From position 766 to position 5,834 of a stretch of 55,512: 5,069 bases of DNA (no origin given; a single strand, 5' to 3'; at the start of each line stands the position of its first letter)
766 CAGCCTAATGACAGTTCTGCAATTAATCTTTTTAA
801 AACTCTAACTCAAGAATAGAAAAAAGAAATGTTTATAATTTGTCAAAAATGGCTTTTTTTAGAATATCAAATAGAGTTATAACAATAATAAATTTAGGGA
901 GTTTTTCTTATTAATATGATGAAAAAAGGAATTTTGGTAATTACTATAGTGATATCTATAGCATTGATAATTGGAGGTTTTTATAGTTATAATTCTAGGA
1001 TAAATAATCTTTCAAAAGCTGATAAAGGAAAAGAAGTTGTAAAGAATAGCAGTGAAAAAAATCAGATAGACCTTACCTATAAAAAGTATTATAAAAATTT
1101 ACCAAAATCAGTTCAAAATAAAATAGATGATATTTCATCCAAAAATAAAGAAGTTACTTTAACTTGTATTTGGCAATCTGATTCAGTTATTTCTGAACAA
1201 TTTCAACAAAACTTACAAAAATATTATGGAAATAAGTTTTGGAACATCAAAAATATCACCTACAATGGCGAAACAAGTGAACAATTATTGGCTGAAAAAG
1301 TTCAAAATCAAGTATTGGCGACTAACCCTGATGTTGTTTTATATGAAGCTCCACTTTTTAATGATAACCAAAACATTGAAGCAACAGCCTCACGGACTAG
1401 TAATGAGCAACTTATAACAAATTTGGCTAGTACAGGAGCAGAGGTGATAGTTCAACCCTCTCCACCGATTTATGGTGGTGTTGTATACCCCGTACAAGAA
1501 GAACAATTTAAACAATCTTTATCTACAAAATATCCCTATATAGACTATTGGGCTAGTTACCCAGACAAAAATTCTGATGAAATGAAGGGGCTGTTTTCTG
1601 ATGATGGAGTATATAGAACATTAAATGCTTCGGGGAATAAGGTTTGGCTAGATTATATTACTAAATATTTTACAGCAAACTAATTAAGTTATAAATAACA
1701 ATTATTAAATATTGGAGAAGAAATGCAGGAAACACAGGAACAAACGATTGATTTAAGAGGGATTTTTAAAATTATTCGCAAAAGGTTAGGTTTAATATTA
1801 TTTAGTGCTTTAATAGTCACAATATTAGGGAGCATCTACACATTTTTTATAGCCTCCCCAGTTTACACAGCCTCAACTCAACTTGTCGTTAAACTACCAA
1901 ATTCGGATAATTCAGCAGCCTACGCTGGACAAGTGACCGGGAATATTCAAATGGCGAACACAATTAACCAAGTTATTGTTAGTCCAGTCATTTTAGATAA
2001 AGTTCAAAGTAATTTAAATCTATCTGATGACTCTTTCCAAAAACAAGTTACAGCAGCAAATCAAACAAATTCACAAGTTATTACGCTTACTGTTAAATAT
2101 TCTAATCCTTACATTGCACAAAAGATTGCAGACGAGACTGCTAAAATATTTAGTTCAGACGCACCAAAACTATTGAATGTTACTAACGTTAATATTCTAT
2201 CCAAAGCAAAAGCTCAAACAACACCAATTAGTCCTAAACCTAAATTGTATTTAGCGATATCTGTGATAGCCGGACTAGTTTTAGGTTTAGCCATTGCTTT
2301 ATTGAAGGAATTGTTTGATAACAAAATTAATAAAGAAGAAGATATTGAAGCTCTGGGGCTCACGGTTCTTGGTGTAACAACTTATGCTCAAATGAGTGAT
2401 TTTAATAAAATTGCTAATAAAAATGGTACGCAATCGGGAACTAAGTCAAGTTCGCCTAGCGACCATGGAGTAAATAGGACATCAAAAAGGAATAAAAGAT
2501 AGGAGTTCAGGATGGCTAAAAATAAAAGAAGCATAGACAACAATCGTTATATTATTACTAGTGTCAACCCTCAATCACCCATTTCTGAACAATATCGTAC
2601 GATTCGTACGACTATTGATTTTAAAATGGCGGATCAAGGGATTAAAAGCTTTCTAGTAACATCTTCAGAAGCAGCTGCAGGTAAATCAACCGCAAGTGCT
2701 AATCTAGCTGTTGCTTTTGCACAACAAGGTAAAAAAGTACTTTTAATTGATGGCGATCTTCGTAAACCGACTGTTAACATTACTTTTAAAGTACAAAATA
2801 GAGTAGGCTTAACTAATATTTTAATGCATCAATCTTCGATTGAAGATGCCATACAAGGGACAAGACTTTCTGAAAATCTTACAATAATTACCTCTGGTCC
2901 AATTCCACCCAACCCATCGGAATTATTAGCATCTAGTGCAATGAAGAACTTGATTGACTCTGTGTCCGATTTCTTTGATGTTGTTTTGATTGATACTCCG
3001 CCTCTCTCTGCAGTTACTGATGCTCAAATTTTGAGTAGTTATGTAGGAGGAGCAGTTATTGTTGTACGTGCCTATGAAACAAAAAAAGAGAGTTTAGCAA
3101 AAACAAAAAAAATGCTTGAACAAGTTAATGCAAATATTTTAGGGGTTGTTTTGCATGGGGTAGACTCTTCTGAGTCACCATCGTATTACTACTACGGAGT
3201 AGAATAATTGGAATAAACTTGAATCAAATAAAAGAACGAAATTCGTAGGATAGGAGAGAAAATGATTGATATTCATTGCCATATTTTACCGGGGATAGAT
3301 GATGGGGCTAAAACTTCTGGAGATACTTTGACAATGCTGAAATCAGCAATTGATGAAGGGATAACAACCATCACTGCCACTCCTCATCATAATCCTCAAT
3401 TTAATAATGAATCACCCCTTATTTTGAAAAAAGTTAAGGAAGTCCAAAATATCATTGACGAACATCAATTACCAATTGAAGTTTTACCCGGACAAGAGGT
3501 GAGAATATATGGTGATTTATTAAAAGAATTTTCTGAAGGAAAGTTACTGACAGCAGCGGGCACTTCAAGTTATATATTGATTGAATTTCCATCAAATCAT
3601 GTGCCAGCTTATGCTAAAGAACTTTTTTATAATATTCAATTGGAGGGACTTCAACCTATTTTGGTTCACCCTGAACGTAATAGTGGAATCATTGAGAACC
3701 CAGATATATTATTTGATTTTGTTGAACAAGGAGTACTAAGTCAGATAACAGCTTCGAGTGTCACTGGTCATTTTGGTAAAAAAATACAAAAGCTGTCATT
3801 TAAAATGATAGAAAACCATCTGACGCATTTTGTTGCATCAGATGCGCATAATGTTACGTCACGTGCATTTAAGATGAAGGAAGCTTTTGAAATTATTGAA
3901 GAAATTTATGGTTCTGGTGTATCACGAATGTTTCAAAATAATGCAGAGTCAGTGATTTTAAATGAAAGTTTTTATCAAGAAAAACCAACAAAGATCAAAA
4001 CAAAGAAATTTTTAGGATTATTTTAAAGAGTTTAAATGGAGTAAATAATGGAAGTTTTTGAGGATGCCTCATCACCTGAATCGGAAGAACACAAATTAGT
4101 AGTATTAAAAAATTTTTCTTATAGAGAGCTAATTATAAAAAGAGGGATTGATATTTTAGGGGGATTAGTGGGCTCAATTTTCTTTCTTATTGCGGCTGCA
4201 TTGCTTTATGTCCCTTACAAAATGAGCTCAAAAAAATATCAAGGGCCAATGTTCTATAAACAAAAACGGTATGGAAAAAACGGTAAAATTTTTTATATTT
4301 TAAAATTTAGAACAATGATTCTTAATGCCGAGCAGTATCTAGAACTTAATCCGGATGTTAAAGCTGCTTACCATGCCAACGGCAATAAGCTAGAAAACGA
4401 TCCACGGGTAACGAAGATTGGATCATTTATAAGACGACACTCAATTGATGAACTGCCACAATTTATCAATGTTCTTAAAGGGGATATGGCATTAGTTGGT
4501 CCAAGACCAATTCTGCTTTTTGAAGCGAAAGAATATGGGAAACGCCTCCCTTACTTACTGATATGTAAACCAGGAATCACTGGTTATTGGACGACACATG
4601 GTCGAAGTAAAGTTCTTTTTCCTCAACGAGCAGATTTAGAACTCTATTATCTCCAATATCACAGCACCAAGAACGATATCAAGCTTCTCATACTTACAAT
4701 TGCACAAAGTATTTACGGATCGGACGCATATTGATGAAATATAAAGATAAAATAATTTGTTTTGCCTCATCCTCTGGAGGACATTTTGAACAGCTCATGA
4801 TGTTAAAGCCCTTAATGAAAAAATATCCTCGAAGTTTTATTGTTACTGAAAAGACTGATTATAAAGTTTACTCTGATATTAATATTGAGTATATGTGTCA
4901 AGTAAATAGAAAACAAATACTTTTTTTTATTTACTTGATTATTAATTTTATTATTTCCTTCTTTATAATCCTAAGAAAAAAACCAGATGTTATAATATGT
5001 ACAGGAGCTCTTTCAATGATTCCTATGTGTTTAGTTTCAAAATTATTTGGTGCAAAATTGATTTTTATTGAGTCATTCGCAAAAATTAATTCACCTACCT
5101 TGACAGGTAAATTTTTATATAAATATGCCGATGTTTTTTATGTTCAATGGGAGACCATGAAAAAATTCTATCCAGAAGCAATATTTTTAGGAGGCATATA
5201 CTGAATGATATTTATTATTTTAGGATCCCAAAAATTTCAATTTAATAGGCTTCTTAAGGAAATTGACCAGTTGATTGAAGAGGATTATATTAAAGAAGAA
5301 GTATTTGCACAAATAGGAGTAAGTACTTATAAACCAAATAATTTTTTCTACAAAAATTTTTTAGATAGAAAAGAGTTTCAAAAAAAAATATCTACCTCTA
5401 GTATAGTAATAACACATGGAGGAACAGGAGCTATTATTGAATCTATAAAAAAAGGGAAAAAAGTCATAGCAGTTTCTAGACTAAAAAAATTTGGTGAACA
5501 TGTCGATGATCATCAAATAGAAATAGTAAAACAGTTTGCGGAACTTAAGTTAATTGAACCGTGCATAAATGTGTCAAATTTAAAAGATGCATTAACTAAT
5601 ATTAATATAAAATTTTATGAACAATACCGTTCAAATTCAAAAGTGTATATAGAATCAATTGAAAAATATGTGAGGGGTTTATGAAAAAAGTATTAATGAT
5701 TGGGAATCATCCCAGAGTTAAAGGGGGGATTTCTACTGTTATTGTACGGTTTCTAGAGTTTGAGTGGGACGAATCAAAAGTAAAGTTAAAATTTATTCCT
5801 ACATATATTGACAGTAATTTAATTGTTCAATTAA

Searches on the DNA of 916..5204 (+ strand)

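Call 68: search_dna_similar(query=window:916-5204:+, collection=plasmids, mode=near, max_rows=60)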
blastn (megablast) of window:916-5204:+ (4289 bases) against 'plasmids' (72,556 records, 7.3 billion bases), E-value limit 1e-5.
Records with a match: 36; places in all: 36; records where one place covers at least 80% of the query: 35.
Best place of each record, by identity: 95-99% 33; 90-95% 3.
By first word of the organism name: Lactococcus 36.
By predicted mobility (MOB-suite, as given by PLSDB): mobilizable 29; non-mobilizable 5; conjugative 2.
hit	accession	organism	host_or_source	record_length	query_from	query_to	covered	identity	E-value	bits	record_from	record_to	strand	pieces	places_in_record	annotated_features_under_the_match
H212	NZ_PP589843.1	Lactococcus sp.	Bacterial culture,Dairy environment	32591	1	3817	89%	97.4%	0e+0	6506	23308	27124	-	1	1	Wzz/FepE/Etk N-terminal domain-containing protein | polysaccharide biosynthesis protein | CpsB/CapC family capsule biosynthesis tyrosine phosphatase | sugar transferase | polysaccharide biosynthesis tyrosine autokinase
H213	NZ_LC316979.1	Lactococcus garvieae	-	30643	1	3812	89%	97.6%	0e+0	6525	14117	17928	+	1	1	Wzz/FepE/Etk N-terminal domain-containing protein | polysaccharide biosynthesis protein | CpsB/CapC family capsule biosynthesis tyrosine phosphatase | polysaccharide biosynthesis tyrosine autokinase | sugar transferase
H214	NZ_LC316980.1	Lactococcus garvieae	-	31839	1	3812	89%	97.5%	0e+0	6519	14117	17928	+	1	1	Wzz/FepE/Etk N-terminal domain-containing protein | polysaccharide biosynthesis protein | CpsB/CapC family capsule biosynthesis tyrosine phosphatase | polysaccharide biosynthesis tyrosine autokinase | sugar transferase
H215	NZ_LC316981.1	Lactococcus garvieae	-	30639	1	3812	89%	97.4%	0e+0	6492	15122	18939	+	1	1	Wzz/FepE/Etk N-terminal domain-containing protein | polysaccharide biosynthesis protein | CpsB/CapC family capsule biosynthesis tyrosine phosphatase | polysaccharide biosynthesis tyrosine autokinase | sugar transferase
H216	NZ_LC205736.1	Lactococcus garvieae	-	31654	1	3812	89%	97.4%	0e+0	6486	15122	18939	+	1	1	Wzz/FepE/Etk N-terminal domain-containing protein | polysaccharide biosynthesis protein | CpsB/CapC family capsule biosynthesis tyrosine phosphatase | polysaccharide biosynthesis tyrosine autokinase | sugar transferase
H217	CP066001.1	Lactococcus garvieae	-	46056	1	3815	89%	97.1%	0e+0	6442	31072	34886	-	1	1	polysaccharide biosynthesis protein (x2) | tyrosine protein phosphatase | polysaccharide biosynthesis tyrosine autokinase | sugar transferase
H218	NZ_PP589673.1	Lactococcus sp.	Bacterial culture,Dairy environment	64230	1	3841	90%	96.3%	0e+0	6307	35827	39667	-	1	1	Wzz/FepE/Etk N-terminal domain-containing protein | polysaccharide biosynthesis protein | CpsB/CapC family capsule biosynthesis tyrosine phosphatase | sugar transferase | polysaccharide biosynthesis tyrosine autokinase | and 1 other names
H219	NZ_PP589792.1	Lactococcus sp.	Bacterial culture,Dairy environment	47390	1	3815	89%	96.9%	0e+0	6386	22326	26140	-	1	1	Wzz/FepE/Etk N-terminal domain-containing protein | polysaccharide biosynthesis protein | CpsB/CapC family capsule biosynthesis tyrosine phosphatase | polysaccharide biosynthesis tyrosine autokinase | sugar transferase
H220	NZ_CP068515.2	Lactococcus cremoris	Whole organism,Dairy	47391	1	3815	89%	96.9%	0e+0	6386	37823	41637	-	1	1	Wzz/FepE/Etk N-terminal domain-containing protein | polysaccharide biosynthesis protein | CpsB/CapC family capsule biosynthesis tyrosine phosphatase | polysaccharide biosynthesis tyrosine autokinase | sugar transferase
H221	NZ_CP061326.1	Lactococcus lactis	butter,butter starter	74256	1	3817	89%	96.8%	0e+0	6375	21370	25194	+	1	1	Wzz/FepE/Etk N-terminal domain-containing protein | polysaccharide biosynthesis protein | CpsB/CapC family capsule biosynthesis tyrosine phosphatase | polysaccharide biosynthesis tyrosine autokinase | sugar transferase (x2)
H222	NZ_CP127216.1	Lactococcus cremoris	Dairy Fermentation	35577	1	3841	90%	96.0%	0e+0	6246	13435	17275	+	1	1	Wzz/FepE/Etk N-terminal domain-containing protein | polysaccharide biosynthesis protein | CpsB/CapC family capsule biosynthesis tyrosine phosphatase | sugar transferase | polysaccharide biosynthesis tyrosine autokinase | and 1 other names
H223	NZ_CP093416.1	Lactococcus lactis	Cell culture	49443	1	3817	89%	96.5%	0e+0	6312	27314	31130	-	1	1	Wzz/FepE/Etk N-terminal domain-containing protein | polysaccharide biosynthesis protein | CpsB/CapC family capsule biosynthesis tyrosine phosphatase | polysaccharide biosynthesis tyrosine autokinase | sugar transferase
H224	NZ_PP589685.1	Lactococcus sp.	Bacterial culture,Dairy environment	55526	1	3817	89%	96.5%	0e+0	6307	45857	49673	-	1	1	Wzz/FepE/Etk N-terminal domain-containing protein | polysaccharide biosynthesis protein | CpsB/CapC family capsule biosynthesis tyrosine phosphatase | polysaccharide biosynthesis tyrosine autokinase | sugar transferase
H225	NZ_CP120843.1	Lactococcus lactis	thallus,fresh milk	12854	1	3817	89%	96.5%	0e+0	6301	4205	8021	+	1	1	Wzz/FepE/Etk N-terminal domain-containing protein | polysaccharide biosynthesis protein | CpsB/CapC family capsule biosynthesis tyrosine phosphatase | polysaccharide biosynthesis tyrosine autokinase | sugar transferase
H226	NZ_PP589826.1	Lactococcus sp.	Bacterial culture,Dairy environment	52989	1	3817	89%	96.4%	0e+0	6290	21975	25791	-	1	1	Wzz/FepE/Etk N-terminal domain-containing protein | polysaccharide biosynthesis protein | CpsB/CapC family capsule biosynthesis tyrosine phosphatase | polysaccharide biosynthesis tyrosine autokinase | sugar transferase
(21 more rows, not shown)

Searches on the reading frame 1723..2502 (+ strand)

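Call 28: search_protein_families(library=pfam, proteins=[window:1723-2502:+], max_evalue=0.00001)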
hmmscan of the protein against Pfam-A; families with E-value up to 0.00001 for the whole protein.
window:1723-2502:+ (259 aa): 2 families
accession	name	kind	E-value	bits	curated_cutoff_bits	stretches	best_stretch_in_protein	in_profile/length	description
PF02706.20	Wzz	-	2.6e-22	79.4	25.5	1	8-98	2-91/91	Chain length determinant protein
PF13807.11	GNVR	-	1.9e-08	34.5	27.7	1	152-196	37-81/82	G-rich domain on putative tyrosine kinase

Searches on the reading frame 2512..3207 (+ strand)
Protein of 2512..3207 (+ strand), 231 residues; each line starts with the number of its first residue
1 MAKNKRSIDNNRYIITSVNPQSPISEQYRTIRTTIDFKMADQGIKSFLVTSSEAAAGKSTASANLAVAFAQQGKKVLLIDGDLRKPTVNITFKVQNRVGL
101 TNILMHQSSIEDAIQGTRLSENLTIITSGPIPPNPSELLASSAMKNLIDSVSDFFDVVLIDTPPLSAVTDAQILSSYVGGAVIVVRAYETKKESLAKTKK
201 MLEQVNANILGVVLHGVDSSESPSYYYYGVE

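Call 28: search_protein_families(library=pfam, proteins=[window:2512-3207:+], max_evalue=0.00001)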
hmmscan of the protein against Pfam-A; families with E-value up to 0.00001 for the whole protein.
window:2512-3207:+ (231 aa): 4 families
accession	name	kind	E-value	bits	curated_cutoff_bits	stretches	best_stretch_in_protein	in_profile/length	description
PF13614.12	AAA_31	-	4.5e-16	59.7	27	1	56-193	13-155/177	AAA domain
PF10609.15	ParA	-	5.1e-14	52.7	27.1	1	47-213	6-171/246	NUBPL iron-transfer P-loop NTPase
PF01656.29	CbiA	-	5.6e-11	42.9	25.4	1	49-222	3-88/125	CobQ/CobB/MinD/ParA nucleotide binding domain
PF09140.17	MipZ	-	1.2e-06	28.5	20.7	1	53-164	9-109/262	ATPase MipZ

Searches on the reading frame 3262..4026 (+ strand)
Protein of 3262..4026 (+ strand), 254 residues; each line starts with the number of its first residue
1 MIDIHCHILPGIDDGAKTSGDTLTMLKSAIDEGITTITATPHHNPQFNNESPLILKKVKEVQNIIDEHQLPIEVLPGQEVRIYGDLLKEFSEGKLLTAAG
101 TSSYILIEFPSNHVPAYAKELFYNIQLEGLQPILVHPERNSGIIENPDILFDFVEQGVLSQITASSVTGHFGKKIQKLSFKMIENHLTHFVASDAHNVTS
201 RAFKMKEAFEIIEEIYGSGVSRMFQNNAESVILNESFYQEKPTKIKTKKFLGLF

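Call 28: search_protein_families(library=pfam, proteins=[window:3262-4026:+], max_evalue=0.00001)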
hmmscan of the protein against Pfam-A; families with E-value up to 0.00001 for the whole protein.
window:3262-4026:+ (254 aa): 1 family
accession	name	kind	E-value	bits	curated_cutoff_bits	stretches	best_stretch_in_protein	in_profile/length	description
PF19567.5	CpsB_CapC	-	3.3e-59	200.6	27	1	1-232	1-233/234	Capsular polysaccharide synthesis, CpsB/CapC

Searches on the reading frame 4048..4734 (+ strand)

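Call 28: search_protein_families(library=pfam, proteins=[window:4048-4734:+], max_evalue=0.00001)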
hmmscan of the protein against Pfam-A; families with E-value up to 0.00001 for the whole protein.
window:4048-4734:+ (228 aa): 1 family
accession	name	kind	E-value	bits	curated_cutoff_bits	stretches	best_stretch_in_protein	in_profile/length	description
PF02397.22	Bac_transf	-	1.4e-52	178.3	27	1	31-220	1-176/179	Bacterial sugar transferase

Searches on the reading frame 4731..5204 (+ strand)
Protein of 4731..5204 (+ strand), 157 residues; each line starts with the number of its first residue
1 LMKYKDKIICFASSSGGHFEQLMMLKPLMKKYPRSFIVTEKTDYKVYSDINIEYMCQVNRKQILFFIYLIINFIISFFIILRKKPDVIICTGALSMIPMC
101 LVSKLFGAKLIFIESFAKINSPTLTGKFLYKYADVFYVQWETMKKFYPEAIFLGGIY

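Call 28: search_protein_families(library=pfam, proteins=[window:4731-5204:+], max_evalue=0.00001)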
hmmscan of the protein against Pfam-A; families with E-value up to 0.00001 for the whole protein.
window:4731-5204:+ (157 aa): 1 family
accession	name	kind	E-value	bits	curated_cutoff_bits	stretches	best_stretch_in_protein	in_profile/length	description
PF08660.17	Alg14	-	2.1e-19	70.6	27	1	50-154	59-169/171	Oligosaccharide biosynthesis protein Alg14 like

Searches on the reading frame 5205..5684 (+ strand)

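Call 28: search_protein_families(library=pfam, proteins=[window:5205-5684:+], max_evalue=0.00001)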
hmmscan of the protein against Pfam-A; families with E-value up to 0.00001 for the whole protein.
window:5205-5684:+ (159 aa): 1 family
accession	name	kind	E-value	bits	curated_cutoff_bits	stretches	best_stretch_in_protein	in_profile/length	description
PF04101.22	Glyco_tran_28_C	-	8.5e-21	75.1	22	1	1-146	1-153/166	Glycosyltransferase family 28 C-terminal domain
